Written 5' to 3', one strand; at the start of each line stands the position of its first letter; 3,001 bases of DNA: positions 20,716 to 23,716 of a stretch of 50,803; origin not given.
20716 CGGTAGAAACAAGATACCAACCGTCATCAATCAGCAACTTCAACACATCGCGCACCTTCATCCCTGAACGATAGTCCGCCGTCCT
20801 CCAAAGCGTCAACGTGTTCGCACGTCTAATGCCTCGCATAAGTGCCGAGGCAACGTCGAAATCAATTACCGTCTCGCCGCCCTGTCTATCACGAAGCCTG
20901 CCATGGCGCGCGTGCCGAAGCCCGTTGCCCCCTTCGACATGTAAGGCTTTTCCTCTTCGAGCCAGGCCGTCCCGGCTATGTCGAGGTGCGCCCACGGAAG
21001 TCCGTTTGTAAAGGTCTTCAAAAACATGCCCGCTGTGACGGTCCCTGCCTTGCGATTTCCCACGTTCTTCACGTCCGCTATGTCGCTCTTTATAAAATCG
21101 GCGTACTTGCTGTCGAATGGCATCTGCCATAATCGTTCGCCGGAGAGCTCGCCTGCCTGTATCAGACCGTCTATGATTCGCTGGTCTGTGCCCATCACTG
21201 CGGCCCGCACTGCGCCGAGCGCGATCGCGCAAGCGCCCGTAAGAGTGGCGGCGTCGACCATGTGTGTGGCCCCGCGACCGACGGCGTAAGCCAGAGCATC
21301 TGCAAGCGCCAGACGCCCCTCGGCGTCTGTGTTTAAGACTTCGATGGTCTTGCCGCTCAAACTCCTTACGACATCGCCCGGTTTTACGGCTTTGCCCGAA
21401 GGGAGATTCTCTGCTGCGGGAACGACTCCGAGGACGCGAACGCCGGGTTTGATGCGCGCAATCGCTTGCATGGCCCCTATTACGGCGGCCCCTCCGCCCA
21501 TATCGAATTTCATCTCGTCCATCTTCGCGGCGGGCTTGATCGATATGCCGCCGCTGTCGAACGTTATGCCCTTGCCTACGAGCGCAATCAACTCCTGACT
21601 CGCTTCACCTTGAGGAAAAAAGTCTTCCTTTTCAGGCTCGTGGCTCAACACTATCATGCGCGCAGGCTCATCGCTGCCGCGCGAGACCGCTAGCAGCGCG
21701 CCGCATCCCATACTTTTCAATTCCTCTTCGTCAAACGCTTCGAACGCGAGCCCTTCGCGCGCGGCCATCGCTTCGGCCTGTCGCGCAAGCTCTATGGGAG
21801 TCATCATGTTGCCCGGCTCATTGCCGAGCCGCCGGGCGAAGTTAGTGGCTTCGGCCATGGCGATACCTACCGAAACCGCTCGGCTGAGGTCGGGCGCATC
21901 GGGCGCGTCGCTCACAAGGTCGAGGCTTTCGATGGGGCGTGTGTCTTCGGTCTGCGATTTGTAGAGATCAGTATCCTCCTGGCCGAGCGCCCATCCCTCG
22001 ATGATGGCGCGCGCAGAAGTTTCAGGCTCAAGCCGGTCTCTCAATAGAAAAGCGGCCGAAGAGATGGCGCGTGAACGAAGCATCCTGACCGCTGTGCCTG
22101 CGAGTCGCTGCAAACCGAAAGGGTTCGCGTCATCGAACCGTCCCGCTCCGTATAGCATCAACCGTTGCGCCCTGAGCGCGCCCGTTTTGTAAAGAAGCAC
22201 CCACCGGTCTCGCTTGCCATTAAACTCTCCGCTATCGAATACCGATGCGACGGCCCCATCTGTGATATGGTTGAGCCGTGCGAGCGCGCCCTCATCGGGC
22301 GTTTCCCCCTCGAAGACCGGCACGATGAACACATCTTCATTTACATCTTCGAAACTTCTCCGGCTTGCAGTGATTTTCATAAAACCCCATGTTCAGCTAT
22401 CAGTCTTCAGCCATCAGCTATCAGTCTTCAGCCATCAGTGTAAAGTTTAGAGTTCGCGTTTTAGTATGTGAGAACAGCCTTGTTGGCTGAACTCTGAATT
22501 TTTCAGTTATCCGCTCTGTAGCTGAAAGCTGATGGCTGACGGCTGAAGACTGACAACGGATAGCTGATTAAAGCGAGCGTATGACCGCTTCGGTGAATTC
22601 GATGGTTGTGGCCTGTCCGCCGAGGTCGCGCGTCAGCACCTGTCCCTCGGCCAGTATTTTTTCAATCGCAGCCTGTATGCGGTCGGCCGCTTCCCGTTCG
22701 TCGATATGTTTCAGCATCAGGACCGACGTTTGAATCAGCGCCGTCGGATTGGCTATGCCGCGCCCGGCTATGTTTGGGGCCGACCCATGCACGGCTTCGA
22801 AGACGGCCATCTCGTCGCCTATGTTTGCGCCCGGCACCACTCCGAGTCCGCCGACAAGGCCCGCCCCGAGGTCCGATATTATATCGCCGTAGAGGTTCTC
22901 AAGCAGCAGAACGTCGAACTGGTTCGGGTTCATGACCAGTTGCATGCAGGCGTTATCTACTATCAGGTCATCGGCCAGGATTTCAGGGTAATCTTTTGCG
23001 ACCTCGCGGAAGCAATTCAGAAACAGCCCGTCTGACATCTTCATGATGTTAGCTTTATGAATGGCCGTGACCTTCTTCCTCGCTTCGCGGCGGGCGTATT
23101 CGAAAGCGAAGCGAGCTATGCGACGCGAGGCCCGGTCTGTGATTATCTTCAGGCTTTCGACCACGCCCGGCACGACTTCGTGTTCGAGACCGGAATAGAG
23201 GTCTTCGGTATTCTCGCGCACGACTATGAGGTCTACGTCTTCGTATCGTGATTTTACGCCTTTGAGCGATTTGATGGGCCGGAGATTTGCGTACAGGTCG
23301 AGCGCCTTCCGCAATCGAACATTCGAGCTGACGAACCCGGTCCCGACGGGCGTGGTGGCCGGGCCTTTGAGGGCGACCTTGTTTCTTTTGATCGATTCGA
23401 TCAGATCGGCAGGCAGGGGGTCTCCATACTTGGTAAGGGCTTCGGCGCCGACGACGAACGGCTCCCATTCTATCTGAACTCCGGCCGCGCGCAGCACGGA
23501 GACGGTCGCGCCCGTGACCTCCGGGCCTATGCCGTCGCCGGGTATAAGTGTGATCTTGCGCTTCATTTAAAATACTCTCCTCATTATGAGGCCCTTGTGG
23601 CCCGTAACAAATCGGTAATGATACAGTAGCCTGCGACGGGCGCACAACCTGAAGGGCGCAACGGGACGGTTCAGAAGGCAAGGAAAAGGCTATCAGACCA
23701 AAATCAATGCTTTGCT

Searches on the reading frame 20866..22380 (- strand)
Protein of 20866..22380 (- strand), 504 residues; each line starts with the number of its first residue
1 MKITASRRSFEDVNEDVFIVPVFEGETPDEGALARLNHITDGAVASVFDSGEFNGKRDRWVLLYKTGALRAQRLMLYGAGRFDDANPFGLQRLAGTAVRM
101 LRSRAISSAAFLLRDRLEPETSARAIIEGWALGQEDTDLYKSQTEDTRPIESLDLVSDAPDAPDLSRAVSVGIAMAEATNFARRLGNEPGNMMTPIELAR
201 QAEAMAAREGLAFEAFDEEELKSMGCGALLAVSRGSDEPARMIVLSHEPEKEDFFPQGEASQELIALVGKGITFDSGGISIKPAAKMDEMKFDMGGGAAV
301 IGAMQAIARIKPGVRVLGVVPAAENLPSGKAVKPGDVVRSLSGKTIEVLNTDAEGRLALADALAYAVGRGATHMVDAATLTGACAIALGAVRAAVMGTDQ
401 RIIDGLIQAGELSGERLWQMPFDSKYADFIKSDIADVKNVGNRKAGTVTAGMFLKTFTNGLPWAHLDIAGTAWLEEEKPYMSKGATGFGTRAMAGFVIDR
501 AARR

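Call 57: search_protein_families(library=pfam, proteins=[window:20866-22380:-], max_evalue=0.00001)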
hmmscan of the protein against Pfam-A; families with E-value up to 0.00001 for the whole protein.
window:20866-22380:- (504 aa): 2 families
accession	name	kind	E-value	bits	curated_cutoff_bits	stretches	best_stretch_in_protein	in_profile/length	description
PF00883.26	Peptidase_M17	-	3.3e-117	391.7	25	1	180-493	1-309/310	Cytosol aminopeptidase family, catalytic domain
PF02789.23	Peptidase_M17_N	-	2.4e-15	57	23.4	1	19-143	1-128/129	Cytosol aminopeptidase family, N-terminal domain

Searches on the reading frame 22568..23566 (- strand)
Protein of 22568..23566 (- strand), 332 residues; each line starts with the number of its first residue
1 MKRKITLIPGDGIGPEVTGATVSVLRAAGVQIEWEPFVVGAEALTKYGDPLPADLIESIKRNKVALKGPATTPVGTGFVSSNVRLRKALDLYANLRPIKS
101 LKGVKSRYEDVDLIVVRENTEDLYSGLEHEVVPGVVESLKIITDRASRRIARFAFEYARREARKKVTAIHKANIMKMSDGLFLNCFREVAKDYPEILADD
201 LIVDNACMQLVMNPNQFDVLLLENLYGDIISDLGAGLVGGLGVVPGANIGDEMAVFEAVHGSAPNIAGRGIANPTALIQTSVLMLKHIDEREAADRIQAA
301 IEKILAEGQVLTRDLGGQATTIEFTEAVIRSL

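Call 58: search_protein_families(library=pfam, proteins=[window:22568-23566:-], max_evalue=0.00001)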
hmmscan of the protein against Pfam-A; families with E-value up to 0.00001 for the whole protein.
window:22568-23566:- (332 aa): 1 family
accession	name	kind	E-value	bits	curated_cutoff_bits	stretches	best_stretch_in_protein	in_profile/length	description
PF00180.25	Iso_dh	-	2.8e-106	356.1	27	1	4-328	1-348/348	Isocitrate/isopropylmalate dehydrogenase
